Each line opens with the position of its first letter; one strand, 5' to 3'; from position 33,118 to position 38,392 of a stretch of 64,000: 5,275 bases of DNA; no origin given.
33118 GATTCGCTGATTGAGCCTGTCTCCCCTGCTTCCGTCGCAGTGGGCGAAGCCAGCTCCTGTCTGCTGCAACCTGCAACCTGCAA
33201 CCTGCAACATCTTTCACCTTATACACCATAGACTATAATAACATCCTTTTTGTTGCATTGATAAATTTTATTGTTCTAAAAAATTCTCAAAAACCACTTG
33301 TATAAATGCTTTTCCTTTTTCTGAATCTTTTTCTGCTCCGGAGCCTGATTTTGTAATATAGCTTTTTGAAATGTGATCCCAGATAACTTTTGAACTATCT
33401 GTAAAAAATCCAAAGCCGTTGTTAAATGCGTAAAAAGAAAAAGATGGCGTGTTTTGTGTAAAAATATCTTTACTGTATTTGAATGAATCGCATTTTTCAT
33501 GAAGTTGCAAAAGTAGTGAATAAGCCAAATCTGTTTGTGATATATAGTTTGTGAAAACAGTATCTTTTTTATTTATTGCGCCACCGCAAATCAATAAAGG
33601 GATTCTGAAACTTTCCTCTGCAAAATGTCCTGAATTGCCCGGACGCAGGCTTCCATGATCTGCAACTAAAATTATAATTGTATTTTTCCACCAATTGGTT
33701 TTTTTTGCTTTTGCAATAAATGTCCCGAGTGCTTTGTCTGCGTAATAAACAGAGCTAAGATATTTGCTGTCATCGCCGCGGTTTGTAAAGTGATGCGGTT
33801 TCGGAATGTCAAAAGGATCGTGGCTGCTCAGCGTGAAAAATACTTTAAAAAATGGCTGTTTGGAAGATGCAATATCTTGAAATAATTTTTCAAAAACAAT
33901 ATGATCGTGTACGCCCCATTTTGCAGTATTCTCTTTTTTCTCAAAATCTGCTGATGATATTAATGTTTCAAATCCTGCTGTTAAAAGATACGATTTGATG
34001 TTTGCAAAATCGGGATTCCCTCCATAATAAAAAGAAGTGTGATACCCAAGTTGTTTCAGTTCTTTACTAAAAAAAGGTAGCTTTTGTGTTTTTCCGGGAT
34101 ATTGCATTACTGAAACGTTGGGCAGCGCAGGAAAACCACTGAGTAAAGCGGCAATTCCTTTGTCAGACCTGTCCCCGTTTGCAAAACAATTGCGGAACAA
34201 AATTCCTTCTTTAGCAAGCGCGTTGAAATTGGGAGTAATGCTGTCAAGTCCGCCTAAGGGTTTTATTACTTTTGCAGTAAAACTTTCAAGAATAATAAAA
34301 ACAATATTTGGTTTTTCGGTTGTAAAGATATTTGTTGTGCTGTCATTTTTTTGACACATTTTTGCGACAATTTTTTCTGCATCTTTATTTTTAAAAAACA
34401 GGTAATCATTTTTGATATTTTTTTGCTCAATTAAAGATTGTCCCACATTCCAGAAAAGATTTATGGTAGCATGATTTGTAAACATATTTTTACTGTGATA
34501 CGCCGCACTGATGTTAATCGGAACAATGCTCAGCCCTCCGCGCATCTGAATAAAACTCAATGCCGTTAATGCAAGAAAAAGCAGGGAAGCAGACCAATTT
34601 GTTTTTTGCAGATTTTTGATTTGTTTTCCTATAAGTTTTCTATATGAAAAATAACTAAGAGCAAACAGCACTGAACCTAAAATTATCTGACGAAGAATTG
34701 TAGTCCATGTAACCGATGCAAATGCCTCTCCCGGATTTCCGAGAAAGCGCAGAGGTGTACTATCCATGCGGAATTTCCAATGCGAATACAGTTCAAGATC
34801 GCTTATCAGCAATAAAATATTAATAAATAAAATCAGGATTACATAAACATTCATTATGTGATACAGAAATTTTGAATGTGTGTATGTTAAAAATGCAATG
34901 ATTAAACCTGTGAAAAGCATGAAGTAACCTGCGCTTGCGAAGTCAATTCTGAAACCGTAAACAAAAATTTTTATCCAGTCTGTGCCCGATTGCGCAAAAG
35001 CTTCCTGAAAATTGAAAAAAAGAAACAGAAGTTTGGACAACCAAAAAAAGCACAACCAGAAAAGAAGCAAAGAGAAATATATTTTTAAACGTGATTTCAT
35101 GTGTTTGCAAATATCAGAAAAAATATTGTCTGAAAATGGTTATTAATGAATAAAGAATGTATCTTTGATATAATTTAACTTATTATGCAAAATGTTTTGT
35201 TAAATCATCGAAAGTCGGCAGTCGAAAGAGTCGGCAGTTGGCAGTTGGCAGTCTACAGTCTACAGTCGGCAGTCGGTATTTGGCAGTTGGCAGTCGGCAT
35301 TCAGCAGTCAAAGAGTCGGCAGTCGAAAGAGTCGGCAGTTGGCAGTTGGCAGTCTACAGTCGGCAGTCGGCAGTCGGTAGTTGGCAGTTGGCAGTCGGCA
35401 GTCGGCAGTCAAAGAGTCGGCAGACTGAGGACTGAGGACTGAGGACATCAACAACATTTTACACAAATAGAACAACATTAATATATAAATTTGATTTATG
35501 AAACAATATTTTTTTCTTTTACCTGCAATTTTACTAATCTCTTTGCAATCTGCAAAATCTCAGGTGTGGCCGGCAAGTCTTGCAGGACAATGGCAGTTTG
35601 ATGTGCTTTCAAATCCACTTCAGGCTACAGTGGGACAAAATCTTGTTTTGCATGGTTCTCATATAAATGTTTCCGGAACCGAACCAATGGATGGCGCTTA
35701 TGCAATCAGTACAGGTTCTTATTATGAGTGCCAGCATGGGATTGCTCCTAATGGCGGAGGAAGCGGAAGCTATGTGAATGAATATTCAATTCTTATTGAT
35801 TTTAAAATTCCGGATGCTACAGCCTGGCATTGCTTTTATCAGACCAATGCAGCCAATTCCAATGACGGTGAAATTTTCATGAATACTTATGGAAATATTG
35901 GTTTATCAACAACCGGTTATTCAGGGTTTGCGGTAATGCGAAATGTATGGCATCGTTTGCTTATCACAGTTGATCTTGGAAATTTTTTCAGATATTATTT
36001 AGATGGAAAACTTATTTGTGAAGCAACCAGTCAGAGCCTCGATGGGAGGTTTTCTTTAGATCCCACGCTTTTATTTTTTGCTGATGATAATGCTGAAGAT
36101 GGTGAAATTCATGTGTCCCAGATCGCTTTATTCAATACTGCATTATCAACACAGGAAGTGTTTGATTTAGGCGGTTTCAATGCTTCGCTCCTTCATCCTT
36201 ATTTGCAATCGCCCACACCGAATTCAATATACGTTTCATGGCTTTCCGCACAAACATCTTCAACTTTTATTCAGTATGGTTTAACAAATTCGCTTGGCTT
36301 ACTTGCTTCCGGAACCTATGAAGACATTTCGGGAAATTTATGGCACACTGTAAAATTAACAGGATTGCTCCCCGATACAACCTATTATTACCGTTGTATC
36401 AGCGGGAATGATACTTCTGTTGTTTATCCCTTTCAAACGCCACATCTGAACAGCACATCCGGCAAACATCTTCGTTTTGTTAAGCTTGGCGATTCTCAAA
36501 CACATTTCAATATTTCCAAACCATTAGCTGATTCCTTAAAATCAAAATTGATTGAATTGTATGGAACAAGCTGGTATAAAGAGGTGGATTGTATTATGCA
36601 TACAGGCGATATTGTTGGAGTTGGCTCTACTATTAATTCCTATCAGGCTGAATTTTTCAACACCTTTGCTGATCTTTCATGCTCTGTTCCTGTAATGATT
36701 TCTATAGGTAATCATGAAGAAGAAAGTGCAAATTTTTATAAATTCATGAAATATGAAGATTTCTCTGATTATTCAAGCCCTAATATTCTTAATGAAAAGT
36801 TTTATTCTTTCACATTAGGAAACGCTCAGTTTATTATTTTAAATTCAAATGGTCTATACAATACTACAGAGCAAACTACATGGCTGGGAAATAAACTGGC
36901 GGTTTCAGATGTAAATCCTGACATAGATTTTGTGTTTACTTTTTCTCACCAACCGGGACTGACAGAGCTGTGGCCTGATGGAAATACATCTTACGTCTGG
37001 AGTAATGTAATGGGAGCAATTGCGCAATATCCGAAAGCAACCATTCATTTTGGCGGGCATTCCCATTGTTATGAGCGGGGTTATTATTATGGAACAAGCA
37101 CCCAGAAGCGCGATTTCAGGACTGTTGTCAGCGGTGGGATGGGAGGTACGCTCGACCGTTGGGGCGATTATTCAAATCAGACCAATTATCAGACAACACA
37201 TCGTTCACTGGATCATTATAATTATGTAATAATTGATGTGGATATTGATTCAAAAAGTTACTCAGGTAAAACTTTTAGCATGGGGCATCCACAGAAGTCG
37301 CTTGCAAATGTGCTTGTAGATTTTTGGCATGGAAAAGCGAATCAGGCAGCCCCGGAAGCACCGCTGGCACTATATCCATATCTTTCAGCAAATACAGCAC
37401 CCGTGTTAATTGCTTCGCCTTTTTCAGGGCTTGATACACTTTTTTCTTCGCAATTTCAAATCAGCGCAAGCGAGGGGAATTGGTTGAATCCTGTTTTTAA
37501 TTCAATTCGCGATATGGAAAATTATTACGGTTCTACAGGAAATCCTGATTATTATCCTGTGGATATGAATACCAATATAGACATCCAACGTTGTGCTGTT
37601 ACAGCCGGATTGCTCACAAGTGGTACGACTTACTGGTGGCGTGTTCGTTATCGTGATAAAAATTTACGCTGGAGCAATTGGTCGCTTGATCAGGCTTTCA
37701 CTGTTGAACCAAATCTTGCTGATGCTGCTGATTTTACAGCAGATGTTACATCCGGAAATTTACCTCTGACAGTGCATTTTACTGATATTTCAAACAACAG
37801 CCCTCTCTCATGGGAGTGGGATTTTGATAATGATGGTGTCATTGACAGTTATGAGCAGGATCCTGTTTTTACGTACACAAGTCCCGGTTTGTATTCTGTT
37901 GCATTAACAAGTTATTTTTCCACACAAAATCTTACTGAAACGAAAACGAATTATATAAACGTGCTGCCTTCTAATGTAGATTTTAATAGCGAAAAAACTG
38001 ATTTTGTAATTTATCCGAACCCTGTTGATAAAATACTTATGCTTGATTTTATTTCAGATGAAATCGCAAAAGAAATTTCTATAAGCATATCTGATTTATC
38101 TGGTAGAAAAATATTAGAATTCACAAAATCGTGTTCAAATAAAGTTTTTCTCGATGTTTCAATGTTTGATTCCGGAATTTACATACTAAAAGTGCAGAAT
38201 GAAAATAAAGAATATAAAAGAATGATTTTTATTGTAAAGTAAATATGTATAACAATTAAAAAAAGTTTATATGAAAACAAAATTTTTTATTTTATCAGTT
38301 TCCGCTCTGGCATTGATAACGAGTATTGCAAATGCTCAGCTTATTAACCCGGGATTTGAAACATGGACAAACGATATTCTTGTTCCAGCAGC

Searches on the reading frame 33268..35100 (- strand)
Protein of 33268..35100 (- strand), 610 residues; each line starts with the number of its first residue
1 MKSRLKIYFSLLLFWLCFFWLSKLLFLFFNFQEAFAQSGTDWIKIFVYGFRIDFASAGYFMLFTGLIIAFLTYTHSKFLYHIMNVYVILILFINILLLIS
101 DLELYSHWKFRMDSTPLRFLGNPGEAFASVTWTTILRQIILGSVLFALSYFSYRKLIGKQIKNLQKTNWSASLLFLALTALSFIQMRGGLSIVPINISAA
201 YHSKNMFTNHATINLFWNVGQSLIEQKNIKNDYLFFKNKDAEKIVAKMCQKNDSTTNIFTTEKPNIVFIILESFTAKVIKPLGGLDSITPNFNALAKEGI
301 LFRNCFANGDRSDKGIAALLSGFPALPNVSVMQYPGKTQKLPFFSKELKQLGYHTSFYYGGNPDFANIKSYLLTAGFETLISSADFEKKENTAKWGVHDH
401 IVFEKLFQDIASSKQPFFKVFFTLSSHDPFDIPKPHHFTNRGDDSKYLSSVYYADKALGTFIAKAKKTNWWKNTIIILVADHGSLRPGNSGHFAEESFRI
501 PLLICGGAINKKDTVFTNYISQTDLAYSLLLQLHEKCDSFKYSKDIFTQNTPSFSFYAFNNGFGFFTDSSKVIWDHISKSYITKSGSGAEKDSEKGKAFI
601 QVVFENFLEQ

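Call 42: search_protein_families(library=pfam, proteins=[window:33268-35100:-], max_evalue=0.0001)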
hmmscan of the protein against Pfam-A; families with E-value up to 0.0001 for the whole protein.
window:33268-35100:- (610 aa): 2 families
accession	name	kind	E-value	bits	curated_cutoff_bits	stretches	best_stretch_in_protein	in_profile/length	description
PF00884.28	Sulfatase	-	1.1e-41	143.6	25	1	264-530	1-296/301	Sulfatase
PF01663.27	Phosphodiest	-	3.9e-08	33.7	23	1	345-483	95-220/342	Type I phosphodiesterase / nucleotide pyrophosphatase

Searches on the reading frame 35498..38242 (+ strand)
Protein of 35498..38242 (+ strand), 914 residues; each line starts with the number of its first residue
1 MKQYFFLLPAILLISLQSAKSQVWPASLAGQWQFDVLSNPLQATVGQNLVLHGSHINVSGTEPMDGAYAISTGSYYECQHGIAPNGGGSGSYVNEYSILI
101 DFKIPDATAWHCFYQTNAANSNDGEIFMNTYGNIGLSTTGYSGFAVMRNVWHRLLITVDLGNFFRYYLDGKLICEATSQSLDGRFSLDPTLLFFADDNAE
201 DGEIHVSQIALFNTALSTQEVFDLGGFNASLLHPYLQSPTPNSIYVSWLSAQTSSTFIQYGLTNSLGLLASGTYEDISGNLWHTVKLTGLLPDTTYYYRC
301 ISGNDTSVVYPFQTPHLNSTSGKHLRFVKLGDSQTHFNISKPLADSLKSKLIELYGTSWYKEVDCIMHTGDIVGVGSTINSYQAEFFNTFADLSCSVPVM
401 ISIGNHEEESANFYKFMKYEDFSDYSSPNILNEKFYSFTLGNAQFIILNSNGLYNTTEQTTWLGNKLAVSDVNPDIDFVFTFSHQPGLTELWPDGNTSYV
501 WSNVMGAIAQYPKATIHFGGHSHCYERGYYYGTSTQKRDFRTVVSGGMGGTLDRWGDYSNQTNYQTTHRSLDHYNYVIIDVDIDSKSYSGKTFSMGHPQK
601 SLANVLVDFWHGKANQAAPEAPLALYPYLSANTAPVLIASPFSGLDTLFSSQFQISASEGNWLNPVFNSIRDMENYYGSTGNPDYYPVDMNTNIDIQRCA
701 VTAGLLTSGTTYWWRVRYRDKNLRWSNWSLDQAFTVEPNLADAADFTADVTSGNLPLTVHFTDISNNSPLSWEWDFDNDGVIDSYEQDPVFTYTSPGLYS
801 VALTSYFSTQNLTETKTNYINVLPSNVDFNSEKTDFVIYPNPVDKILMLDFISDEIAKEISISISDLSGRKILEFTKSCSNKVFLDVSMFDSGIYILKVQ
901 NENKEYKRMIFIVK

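Call 42: search_protein_families(library=pfam, proteins=[window:35498-38242:+], max_evalue=0.0001)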
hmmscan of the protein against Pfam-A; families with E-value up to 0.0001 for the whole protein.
window:35498-38242:+ (914 aa): 7 families
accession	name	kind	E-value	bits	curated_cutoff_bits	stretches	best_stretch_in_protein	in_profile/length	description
PF16656.11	Pur_ac_phosph_N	-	4.9e-14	53.1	30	1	233-314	5-93/93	Purple acid Phosphatase, N-terminal domain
PF18962.6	Por_Secre_tail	-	1.7e-13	51.1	27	1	838-910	1-74/75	Secretion system C-terminal sorting domain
PF00149.33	Metallophos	-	1.6e-12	48.7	21.5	1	361-525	29-191/191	Calcineurin-like phosphoesterase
PF18911.6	PKD_4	-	4.9e-08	33.3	27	1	742-822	7-85/85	PKD domain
PF13385.13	Laminin_G_3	-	4.3e-06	27.4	27.6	1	121-221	51-150/151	Concanavalin A-like lectin/glucanases superfamily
PF00801.26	PKD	-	5.5e-05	23.5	23.5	1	751-804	9-64/80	PKD domain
PF00041.27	fn3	-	8.8e-05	23.1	25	0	239-299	11-65/84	Fibronectin type III domain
